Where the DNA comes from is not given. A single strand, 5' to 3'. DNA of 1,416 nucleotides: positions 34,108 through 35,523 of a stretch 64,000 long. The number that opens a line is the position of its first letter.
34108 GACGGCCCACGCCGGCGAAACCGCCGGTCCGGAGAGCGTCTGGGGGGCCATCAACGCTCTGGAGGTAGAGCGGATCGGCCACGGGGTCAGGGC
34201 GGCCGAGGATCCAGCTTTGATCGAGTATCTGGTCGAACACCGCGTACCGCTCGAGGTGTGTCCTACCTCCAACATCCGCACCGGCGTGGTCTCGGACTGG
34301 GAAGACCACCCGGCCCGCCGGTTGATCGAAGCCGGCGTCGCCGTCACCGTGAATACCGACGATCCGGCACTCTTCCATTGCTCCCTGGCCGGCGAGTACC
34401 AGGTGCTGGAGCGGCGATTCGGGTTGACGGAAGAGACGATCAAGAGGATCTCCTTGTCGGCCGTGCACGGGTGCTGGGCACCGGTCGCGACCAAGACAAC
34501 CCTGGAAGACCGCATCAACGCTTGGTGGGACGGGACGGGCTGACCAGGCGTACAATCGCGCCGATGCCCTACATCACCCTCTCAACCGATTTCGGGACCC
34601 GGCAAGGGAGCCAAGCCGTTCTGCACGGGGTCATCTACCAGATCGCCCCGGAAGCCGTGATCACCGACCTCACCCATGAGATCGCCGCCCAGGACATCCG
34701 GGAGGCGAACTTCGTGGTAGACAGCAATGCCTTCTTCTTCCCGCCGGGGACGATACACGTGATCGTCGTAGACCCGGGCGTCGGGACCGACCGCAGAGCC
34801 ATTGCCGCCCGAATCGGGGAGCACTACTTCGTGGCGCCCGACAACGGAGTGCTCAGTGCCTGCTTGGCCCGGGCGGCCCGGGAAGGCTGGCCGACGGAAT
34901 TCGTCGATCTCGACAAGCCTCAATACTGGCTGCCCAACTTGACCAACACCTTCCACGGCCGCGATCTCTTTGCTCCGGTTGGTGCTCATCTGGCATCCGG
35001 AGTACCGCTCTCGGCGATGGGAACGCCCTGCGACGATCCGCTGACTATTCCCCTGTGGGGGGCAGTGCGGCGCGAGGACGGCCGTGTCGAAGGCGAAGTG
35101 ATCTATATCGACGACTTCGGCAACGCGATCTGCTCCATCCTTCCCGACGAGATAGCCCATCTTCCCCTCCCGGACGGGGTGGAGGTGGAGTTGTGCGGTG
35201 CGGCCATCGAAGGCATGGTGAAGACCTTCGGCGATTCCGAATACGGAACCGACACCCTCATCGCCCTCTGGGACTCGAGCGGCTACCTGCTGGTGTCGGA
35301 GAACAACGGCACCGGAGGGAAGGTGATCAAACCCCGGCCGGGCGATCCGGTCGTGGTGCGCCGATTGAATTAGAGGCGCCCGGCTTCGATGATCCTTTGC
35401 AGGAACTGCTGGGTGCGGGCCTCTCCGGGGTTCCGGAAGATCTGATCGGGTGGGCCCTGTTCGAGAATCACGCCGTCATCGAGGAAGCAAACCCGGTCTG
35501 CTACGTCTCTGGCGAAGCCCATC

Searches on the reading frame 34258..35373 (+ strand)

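Call 70: search_protein_families(library=pfam, proteins=[window:34258-35373:+], max_evalue=0.0001)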
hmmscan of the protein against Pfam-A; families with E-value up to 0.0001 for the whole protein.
window:34258-35373:+ (371 aa): 2 families
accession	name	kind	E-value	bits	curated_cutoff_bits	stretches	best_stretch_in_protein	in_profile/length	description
PF01887.21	SAM_HAT_N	-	4.8e-51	172.8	26.3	1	106-255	1-145/145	SAM hydroxide adenosyltransferase N-terminal domain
PF20257.3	SAM_HAT_C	-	1.4e-11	44.9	25.5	1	279-365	1-83/84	SAM hydroxide adenosyltransferase C-terminal domain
